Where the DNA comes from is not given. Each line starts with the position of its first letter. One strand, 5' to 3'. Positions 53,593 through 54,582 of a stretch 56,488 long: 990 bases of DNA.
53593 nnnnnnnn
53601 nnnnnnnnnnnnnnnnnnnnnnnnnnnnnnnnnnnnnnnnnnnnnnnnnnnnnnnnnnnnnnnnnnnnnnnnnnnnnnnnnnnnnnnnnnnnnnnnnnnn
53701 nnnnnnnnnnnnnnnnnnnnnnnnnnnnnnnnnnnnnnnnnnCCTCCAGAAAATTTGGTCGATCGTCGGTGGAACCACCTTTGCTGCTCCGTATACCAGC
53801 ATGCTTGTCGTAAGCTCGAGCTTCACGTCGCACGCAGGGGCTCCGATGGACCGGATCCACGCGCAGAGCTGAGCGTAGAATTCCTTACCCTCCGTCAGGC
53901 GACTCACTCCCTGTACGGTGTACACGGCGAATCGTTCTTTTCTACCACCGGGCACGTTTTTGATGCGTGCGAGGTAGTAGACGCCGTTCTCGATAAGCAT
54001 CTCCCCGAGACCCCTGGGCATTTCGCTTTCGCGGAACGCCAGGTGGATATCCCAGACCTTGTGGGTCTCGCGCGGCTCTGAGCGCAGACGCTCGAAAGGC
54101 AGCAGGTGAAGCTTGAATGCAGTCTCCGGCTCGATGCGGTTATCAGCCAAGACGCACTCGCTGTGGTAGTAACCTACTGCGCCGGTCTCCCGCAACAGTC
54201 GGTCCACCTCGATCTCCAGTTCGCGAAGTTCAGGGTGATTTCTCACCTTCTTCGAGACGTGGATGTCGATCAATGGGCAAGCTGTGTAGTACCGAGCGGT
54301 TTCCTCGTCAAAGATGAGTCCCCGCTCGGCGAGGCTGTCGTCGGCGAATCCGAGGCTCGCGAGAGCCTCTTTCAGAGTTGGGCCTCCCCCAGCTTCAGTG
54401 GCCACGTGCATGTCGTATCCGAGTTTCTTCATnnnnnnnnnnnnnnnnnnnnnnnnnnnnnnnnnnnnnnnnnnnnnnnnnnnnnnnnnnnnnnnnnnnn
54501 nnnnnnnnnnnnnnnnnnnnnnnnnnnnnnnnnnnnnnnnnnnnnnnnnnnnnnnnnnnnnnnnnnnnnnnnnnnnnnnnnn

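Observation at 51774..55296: Mirror-symmetric double cassette: TrmB<- ->cargo1 >< cargo2<- ->TrmB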

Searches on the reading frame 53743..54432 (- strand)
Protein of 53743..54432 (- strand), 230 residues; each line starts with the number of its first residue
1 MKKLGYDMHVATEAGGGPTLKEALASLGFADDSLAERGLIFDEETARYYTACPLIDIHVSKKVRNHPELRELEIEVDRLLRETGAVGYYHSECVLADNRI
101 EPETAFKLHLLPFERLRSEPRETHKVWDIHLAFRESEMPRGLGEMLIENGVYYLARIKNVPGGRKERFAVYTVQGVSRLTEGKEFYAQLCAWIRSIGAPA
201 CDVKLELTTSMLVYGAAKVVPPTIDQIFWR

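Call 4: search_protein_families(library=pfam, proteins=[window:53743-54432:-], max_evalue=1)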
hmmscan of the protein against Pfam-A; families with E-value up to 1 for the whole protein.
seq(230 aa): 0 families

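Call 5: search_protein_families(library=ncbifam, proteins=[window:53743-54432:-], max_evalue=1)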
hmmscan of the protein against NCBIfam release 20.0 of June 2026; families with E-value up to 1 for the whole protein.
seq(230 aa): 0 families

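Call 10: find_homologous_proteins(query=window:53743-54432:-)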
Query window:53743-54432:- (230 aa): 25 proteins with E <= 0.001 among 473 candidates.
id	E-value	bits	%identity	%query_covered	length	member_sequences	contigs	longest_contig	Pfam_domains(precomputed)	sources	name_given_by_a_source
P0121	8.8e-152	521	100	100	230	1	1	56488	-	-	-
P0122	7.8e-99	348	67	99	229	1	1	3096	-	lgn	-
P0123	5.9e-98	345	64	99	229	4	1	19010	-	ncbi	-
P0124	4.5e-91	323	61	99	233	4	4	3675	-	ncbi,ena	-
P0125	7.4e-91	322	60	99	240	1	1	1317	-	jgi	jgi:hypothetical protein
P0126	5.5e-90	319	59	99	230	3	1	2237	-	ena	-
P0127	6.2e-90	319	62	99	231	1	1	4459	-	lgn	-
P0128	1.9e-88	314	59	98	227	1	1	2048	-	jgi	jgi:hypothetical protein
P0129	1.5e-87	311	59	99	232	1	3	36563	-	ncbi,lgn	-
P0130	2.6e-84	301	57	97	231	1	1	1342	-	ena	-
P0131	2.7e-84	300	58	99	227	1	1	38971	-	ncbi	-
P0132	7.1e-84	299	56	99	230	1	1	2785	-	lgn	-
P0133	1.7e-83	298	56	99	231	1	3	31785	-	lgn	-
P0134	9.6e-83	295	58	99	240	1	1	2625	-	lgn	-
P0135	5.4e-82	293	59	98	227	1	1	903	-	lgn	-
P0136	2.8e-80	287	55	99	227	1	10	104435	-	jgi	jgi:hypothetical protein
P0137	3.4e-80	287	55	99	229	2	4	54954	-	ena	-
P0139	2.0e-78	281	55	97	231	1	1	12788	-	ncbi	-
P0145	5.0e-59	218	48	97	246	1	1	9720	-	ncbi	-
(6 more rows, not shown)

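Call 16: search_solved_structures(query=A2, max_evalue=10, show_alignments=2)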
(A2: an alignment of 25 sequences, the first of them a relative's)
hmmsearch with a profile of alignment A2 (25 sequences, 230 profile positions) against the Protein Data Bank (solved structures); distinct sequences matched with E-value up to 10: 1.
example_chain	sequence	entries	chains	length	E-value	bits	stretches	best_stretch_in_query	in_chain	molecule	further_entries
5m86_A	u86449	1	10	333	0.071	16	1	126-165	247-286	Ta1207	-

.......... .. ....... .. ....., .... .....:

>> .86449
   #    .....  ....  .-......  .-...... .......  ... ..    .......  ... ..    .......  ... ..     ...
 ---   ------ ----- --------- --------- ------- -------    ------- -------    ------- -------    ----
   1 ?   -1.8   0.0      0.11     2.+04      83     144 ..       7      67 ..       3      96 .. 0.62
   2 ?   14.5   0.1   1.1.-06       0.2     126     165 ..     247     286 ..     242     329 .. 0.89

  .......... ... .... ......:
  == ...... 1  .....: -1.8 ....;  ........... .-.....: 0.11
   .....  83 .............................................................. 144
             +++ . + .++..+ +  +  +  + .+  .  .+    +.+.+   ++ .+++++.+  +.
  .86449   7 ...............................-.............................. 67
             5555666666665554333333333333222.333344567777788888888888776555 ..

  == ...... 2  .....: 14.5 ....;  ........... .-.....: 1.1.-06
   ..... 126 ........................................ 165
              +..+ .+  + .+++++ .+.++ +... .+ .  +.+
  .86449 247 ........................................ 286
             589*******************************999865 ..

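Call 18: find_encoding_contigs(protein=P0123, flank=5000, max_places=2)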
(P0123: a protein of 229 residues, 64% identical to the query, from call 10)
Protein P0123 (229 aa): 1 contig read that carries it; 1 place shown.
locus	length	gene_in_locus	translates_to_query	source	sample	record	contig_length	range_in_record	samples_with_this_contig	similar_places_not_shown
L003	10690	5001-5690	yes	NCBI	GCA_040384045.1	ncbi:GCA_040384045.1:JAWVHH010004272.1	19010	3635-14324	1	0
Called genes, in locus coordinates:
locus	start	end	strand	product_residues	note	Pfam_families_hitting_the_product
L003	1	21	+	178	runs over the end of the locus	-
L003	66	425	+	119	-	PF05005:Ocnus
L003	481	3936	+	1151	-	-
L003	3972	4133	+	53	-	-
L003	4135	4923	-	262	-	PF01978:TrmB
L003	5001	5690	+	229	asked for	-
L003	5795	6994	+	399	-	PF00135:COesterase (weak), PF20434:BD-FAE, PF07859:Abhydrolase_3, PF00135:COesterase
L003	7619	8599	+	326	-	PF01551:Peptidase_M23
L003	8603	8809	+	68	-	-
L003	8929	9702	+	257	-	PF01555:N6_N4_Mtase (faint), PF13489:Methyltransf_23, PF01209:Ubie_methyltran, PF13847:Methyltransf_31, PF08241:Methyltransf_11, PF08242:Methyltransf_12, PF13649:Methyltransf_25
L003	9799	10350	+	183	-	PF00300:His_Phos_1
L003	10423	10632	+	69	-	-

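Call 20: find_related_loci(query=A2, collection=genome_contigs, flank=6000)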
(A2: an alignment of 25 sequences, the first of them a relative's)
Query A2 (230 aa) in genome_contigs; peptide patterns used: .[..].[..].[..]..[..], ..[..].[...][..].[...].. (x = any residue, [..] = any of these).
40 stretches matched a pattern; 5 encode a relative of the query (tblastn E <= 1e-3); 4 distinct loci.
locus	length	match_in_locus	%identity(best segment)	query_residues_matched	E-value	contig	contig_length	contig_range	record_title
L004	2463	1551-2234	57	3-229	5e-95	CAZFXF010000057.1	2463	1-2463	MAG TPA_asm: uncultured Candidatus Saccharibacteria bacterium isolate SRP278252_co2_127 genome assembly, contig: NODE_99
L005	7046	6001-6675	53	4-229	2e-80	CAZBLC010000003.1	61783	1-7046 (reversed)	MAG TPA_asm: uncultured Candidatus Saccharibacteria bacterium isolate SRP286056_co2_106 genome assembly, contig: NODE_49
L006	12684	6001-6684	49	2-230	3e-75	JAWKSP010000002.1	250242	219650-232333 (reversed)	MAG: Candidatus Paceibacterota bacterium isolate ABC1.92 ABC1.92.fa-2, whole genome shotgun sequence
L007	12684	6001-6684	65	3-230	2e-105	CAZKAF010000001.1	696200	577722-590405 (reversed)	MAG TPA_asm: uncultured Candidatus Saccharibacteria bacterium isolate SRP344714_co1_229 genome assembly, contig: NODE_5_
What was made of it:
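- Tried and rejected: The taxonomic assignment rests on the nearest loci being Saccharibacteria and Paceibacterota MAGs (call 20).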

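Call 23: predict_structure(alignment_id=A2)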
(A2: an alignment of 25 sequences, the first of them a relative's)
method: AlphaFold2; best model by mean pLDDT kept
length: 230 residues; sequences in the alignment: 25
mean_pLDDT: 92.5   pTM: 0.88
mean pLDDT of the five models: 92.5, 92.1, 90.1, 89.8, 89.2
residues with pLDDT >= 90: 178; 70-90: 44; 50-70: 7; < 50: 1
segments of 3 or more residues with pLDDT < 50: none
pLDDT, mean of each block of 10 residues (from residue 1): 80 85 96 87 83 78 95 98 95 97 97 93 92 96 97 93 93 96 98 98 98 90 94
secondary structure, 60 per line:
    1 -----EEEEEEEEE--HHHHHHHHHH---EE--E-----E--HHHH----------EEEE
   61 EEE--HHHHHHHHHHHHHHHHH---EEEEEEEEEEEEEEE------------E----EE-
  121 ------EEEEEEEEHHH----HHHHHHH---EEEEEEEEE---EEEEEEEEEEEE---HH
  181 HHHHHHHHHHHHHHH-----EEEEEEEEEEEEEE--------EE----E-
elements in order: E6-14 H17-26 H43-46 E57-63 H66-82 E86-100 E127-134 H142-148 E152-160 E164-175 H179-195 E201-214

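Call 27: fold_search(model_id=the predicted structure, library=pdb)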
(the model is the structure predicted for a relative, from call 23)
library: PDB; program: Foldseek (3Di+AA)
matches with E <= 10: 660; with E <= 0.001: 0
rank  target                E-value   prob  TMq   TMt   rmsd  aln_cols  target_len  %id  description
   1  6qpa_A                2.6e-02  0.30  0.24  0.19  16.9       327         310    8  Halothiobacillus neapolitanus sulfur oxygenase reductase (released 2020-03-18)
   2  3dtz_C                3.3e-02  0.41  0.25  0.26  15.4       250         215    9  Crystal structure of Putative Chlorite dismutase TA0507 (released 2008-08-05)
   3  3dtz_D                6.4e-02  0.33  0.25  0.26  15.1       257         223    8  Crystal structure of Putative Chlorite dismutase TA0507 (released 2008-08-05)
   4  4hhu_A                8.9e-02  0.38  0.24  0.30  14.0       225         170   12  Crystal Structure of Engineered Protein. Northeast Structural Genomics Consortium Target OR280. (released 2012-10-24)
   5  3dtz_A                9.4e-02  0.30  0.25  0.27  15.4       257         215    8  Crystal structure of Putative Chlorite dismutase TA0507 (released 2008-08-05)
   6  4ky3_B                1.0e-01  0.30  0.22  0.28   9.3       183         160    8  Three-dimensional Structure of the orthorhombic crystal of computationally designed insertion domain , Northeast Struc (released 2013-06-19)
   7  3dtz_B                1.2e-01  0.21  0.25  0.26  15.4       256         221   10  Crystal structure of Putative Chlorite dismutase TA0507 (released 2008-08-05)
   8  4uje_CJ               1.2e-01  0.16  0.18  0.22  16.1       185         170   16  Regulation of the mammalian elongation cycle by 40S subunit rolling: a eukaryotic-specific ribosome rearrangement (released 2014-07-16)
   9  8x0v_F                1.4e-01  0.08  0.13  0.15  12.0       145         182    9  Crystal structure of cupin-like fold protein StrC in complex with substrate analogue from Stachybotrys sp.g12 (released 2024-09-11)
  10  6y2l_LJ               1.8e-01  0.09  0.15  0.19  17.1       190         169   15  Structure of human ribosome in POST state (released 2020-04-15)
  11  3q5s_A                2.4e-01  0.15  0.23  0.20   8.9       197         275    9  Crystal structure of BmrR bound to Acetylcholine (released 2011-06-15)
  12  1tbp_A                2.4e-01  0.10  0.19  0.22  15.2       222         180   11  CRYSTAL STRUCTURE OF YEAST TATA-BINDING PROTEIN AND MODEL FOR INTERACTION WITH DNA (released 1994-01-31)
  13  6y3l_MODEL_1_A        2.4e-01  0.06  0.15  0.19  19.4       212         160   10  NMR solution structure of the hazelnut allergen Cor a 1.0404 (released 2021-02-17)
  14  8y80_A                2.4e-01  0.04  0.14  0.09  18.1       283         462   11  Cryo-EM structure of the tetrameric SPARSA gRNA-ssDNA complex (released 2024-10-16)
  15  1vol_B                2.9e-01  0.11  0.18  0.21  15.8       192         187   10  TFIIB (HUMAN CORE DOMAIN)/TBP (A.THALIANA)/TATA ELEMENT TERNARY COMPLEX (released 1996-11-08)
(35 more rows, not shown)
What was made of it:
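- On Dimeric α+β-barrel / CDE-type tandem ferredoxin fold (cargo 2): The best PDB hit has E 0.026 and TM 0.24-0.26 (call 27).
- Closest known: Dimeric α+β-barrel / tandem ferredoxin-like proteins. Same: These proteins are its top PDB hits, although the hits are insignificant (call 27).
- The weak PDB similarities are to TBP, ACT-domain proteins, uL5 and designed ferredoxin folds (call 27).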

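Call 35: search_protein_representatives(alignment_id=A2)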
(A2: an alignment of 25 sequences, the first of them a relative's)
Query: 25 sequences, 230 profile positions. Proteins with E-value up to 0.001 (for the whole library): 66; up to 1e-10: 46; up to 1e-30: 31. The best 66 are listed.
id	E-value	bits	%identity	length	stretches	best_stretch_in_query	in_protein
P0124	9.2e-113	391.9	-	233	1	2-230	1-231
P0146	7.9e-77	274.4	-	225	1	5-229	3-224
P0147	1.3e-76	273.7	-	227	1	6-229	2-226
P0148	3.0e-70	252.8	-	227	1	4-230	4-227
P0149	1.2e-67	244.4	-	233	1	6-230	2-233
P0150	2.1e-64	233.7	-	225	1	2-230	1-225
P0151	2.4e-64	233.5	-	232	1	4-229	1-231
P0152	3.4e-63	229.7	-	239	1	5-230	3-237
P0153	5.8e-59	215.9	-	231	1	5-226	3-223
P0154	7.7e-57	209.0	-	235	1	2-229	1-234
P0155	3.4e-56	206.8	-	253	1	6-228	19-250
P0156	3.7e-56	206.7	-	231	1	5-229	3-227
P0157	1.5e-51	191.6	-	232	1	6-230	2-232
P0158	4.0e-51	190.2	-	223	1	6-229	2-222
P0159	1.2e-43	165.8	-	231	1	5-229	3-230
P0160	5.8e-41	157.0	-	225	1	4-229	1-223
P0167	2.1e-36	142.1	-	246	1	5-230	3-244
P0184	4.8e-24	101.7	-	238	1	2-224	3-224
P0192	2.0e-07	47.3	-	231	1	5-225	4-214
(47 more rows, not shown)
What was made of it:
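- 53740..54432 (-): Cargo 2: a 230-aa internally duplicated tandem βαββαβ protein with an invariant His/Glu set, from a rare unnamed family. 66 cluster representatives among 1.84 billion (call 35). pLDDT 92.5 (call 23).
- The family is rare and patchy (call 35).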

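Call 48: search_protein_families(library=pfam, alignment_id=A4, max_evalue=1)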
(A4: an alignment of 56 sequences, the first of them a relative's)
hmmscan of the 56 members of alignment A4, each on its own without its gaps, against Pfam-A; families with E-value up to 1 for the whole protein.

A. member 1, P0121 (230 aa): 0 families

B. families by the number of members that match (of 56 scanned): 16 families
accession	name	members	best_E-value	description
PF00563.25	EAL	1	0.00083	EAL domain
PF00210.30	Ferritin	1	0.001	Ferritin-like domain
PF02479.21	Herpes_IE68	1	0.014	Herpesvirus immediate early protein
PF04229.20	GrpB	1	0.019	GrpB protein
PF21232.3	Yme1-like_N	1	0.022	Yme1-like, N-terminal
PF06427.17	UDP-g_GGTase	1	0.037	UDP-glucose:Glycoprotein Glucosyltransferase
PF24685.1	OB_RRP5_4th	1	0.038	RRP5 OB-fold domain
PF25674.1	Mycophage_Gp42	1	0.049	Mycobacteriophage Gene 42 protein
PF16178.10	Anoct_dimer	1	0.088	Anoctamin, dimerisation domain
PF02771.21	Acyl-CoA_dh_N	1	0.1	Acyl-CoA dehydrogenase, N-terminal domain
PF12668.12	DUF3791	1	0.16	Protein of unknown function (DUF3791)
PF20786.2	DUF6840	1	0.18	Family of unknown function (DUF6840)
PF17560.7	Megourin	1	0.19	Aphid Megourins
PF21111.3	CDI_toxin_EC869_like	1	0.2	CDI toxin restriction endonuclease-like domain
PF08479.16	POTRA_2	1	0.21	POTRA domain, ShlB-type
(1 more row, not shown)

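Call 49: find_encoding_contigs(protein=P0145, flank=4000, max_places=1)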
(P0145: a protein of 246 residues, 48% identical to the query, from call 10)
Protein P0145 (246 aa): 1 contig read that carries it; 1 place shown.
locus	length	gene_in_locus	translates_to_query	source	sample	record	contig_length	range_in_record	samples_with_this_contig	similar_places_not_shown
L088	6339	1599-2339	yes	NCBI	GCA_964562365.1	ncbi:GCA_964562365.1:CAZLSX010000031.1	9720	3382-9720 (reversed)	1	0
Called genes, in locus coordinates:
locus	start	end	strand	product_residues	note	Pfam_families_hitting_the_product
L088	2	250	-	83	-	?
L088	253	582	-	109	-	-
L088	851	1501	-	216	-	-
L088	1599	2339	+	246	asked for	-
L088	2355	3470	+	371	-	PF04348:LppC (weak), PF13433:Peripla_BP_5, PF13458:Peripla_BP_6, PF01094:ANF_receptor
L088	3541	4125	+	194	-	-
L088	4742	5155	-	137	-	PF13650:Asp_protease_2, PF13975:gag-asp_proteas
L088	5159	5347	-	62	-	-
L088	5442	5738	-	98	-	PF14493:HTH_40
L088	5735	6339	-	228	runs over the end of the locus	PF00271:Helicase_C, PF16124:RecQ_Zn_bind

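Call 50: find_encoding_contigs(protein=P0136, flank=4000, max_places=1)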
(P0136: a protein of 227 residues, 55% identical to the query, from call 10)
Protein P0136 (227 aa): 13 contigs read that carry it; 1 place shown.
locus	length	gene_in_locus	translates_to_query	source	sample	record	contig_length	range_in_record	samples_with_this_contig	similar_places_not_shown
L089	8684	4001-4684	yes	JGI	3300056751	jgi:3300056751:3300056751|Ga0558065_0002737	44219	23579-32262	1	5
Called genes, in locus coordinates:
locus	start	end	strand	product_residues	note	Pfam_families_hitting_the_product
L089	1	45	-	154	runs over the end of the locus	PF00583:Acetyltransf_1, PF13673:Acetyltransf_10, PF13508:Acetyltransf_7, PF08445:FR47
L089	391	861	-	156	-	-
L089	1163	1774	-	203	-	PF13787:HXXEE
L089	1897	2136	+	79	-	-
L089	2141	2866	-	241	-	PF09346:SMI1_KNR4 (weak)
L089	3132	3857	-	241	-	PF01978:TrmB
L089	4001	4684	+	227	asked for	-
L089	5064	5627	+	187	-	PF03652:RuvX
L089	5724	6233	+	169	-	PF01588:tRNA_bind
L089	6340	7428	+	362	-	PF11104:PilM_2, PF14450:FtsA (weak)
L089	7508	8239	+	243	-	PF05137:PilN (weak)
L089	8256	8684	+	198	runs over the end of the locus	-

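Call 51: find_encoding_contigs(protein=P0139, flank=4000, max_places=1)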
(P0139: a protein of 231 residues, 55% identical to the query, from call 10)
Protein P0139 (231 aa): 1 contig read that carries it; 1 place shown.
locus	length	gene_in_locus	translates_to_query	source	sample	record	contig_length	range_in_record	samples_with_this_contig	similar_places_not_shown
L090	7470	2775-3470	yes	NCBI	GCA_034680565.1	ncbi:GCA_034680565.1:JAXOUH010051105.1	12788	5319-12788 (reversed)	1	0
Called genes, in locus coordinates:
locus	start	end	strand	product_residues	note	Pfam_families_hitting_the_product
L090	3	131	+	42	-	?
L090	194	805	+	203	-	PF00072:Response_reg (weak)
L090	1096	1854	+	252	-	-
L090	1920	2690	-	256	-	PF01978:TrmB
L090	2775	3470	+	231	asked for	-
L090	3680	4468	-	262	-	-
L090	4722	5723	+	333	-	-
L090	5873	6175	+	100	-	-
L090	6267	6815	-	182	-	-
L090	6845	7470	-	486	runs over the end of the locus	PF12229:PG_binding_4, PF03734:YkuD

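Call 52: find_encoding_contigs(protein=P0131, flank=4000, max_places=1)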
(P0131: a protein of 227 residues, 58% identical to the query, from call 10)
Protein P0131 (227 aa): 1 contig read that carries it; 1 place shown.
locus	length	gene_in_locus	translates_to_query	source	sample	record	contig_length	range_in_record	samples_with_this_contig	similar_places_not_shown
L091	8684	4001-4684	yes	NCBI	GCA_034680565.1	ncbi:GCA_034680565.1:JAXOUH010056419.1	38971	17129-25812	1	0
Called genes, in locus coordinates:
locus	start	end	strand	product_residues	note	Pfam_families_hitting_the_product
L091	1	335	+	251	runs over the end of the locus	PF00528:BPD_transp_1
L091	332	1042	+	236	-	PF00005:ABC_tran, PF13401:AAA_22 (weak), PF13304:AAA_21 (faint)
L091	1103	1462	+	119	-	PF01258:zf-dskA_traR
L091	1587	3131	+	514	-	PF05362:Lon_C (weak), PF00004:AAA (faint), PF13541:ChlI, PF00493:MCM, PF00158:Sigma54_activat (weak), PF01078:Mg_chelatase, PF07728:AAA_5, PF13335:Mg_chelatase_C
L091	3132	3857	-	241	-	PF01978:TrmB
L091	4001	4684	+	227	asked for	-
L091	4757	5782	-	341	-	PF01476:LysM, PF23473:LysM3_LYK4_5 (weak), PF01476:LysM, PF01551:Peptidase_M23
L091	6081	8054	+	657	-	PF00580:UvrD-helicase, PF13245:AAA_19, PF13604:AAA_30 (faint), PF01443:Viral_helicase1 (faint), PF13087:AAA_12 (faint), PF13538:UvrD_C_2 (faint), PF13361:UvrD_C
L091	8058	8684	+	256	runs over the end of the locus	PF00398:RrnaAD, PF13649:Methyltransf_25 (faint)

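Call 57: fold_search(model_id=the predicted structure, library=viral)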
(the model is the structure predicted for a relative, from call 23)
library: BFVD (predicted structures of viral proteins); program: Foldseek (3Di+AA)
matches with E <= 10: 568; with E <= 0.001: 2
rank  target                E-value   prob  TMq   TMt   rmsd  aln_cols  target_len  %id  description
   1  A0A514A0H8            4.8e-06  1.00  0.51  0.55   8.6       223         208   12  Uncharacterized protein [Aeromonas phage LAh_8]
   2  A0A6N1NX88            5.7e-05  1.00  0.57  0.25   8.9       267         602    9  Adenylate kinase [Tupanvirus soda lake]
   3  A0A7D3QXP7            1.2e-03  1.00  0.48  0.51   9.9       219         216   10  Uncharacterized protein [Fadolivirus FV1/VV64]
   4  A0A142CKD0            3.8e-03  1.00  0.47  0.38   8.9       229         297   11  (no name in the UniProt tables at hand)
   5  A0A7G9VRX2            4.0e-03  1.00  0.44  0.56   6.8       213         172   11  Uncharacterized protein [Rheinheimera phage vB_RspM_barba_12-9E]
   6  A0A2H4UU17            1.2e-02  0.97  0.44  0.34   9.1       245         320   11  Uncharacterized protein [Bodo saltans virus]
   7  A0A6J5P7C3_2          4.7e-02  0.92  0.46  0.11   9.2       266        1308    9  Uncharacterized protein [uncultured Caudovirales phage]
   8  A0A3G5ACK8            8.3e-02  0.35  0.25  0.23  12.9       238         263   10  FAD-binding oxidoreductase (Fragment) [Hyperionvirus sp.]
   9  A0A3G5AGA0            8.8e-02  0.05  0.10  0.08  17.8       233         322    5  Collagen triple helix repeat protein [Solumvirus sp.]
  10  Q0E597                1.4e-01  0.13  0.22  0.21  17.6       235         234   11  26.1 kDa [Spodoptera frugiperda ascovirus 1a]
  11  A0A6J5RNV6            1.5e-01  0.08  0.14  0.09  13.7       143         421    7  Tail fiber protein [uncultured Caudovirales phage]
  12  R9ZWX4                1.5e-01  0.06  0.15  0.07  18.9       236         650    8  Structural protein [Cellulophaga phage phi17:2]
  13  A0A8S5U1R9            1.5e-01  0.04  0.11  0.14  19.0       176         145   14  Uncharacterized protein [Myoviridae sp. ctu3o5]
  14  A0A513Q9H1            1.6e-01  0.07  0.12  0.07  15.0       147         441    9  Genome polyprotein (Fragment) [Sapelovirus A]
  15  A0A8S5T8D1            1.7e-01  0.03  0.09  0.12  15.5       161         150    9  Uncharacterized protein [Podoviridae sp. ctU557]
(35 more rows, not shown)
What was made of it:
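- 53740..54432 (-): Matches BFVD viral models at TM 0.5-0.57 (call 57).
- Closest known: Dimeric α+β-barrel / tandem ferredoxin-like proteins. Different: The better structural matches are uncharacterised viral proteins in BFVD (call 57).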

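Call 63: find_encoding_contigs(protein=P0121, flank=1000, max_places=2)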
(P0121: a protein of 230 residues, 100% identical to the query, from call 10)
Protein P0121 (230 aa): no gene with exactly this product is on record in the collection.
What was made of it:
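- Tried and rejected: A look-up of the window's own cargo 2 found no record (call 63).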

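Call 67: search_protein_families(library=padloc, proteins=[window:53743-54432:-], max_evalue=0.1)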
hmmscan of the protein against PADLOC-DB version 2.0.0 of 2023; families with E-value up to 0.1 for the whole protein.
window:53743-54432:- (230 aa): 0 families

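Call 68: search_protein_families(library=phrogs, proteins=[window:53743-54432:-], max_evalue=0.1)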
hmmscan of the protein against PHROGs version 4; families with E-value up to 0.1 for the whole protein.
window:53743-54432:- (230 aa): 0 families

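Call 73: find_encoding_contigs(protein=P0160, flank=4000, max_places=1)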
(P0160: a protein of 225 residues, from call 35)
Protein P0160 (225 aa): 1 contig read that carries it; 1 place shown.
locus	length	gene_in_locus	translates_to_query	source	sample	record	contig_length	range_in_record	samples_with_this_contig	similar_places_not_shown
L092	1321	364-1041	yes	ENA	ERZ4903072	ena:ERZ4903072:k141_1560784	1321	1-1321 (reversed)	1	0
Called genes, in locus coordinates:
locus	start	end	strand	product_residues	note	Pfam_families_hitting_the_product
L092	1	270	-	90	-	?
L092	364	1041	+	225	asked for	-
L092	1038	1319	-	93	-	?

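Call 75: find_encoding_contigs(protein=P0184, flank=4000, max_places=1)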
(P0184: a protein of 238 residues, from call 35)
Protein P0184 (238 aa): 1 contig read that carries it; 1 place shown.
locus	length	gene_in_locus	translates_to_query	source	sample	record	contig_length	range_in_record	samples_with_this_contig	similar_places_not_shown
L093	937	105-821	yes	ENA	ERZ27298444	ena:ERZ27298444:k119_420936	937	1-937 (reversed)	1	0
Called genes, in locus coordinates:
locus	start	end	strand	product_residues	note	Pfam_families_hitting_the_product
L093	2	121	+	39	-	?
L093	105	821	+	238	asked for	-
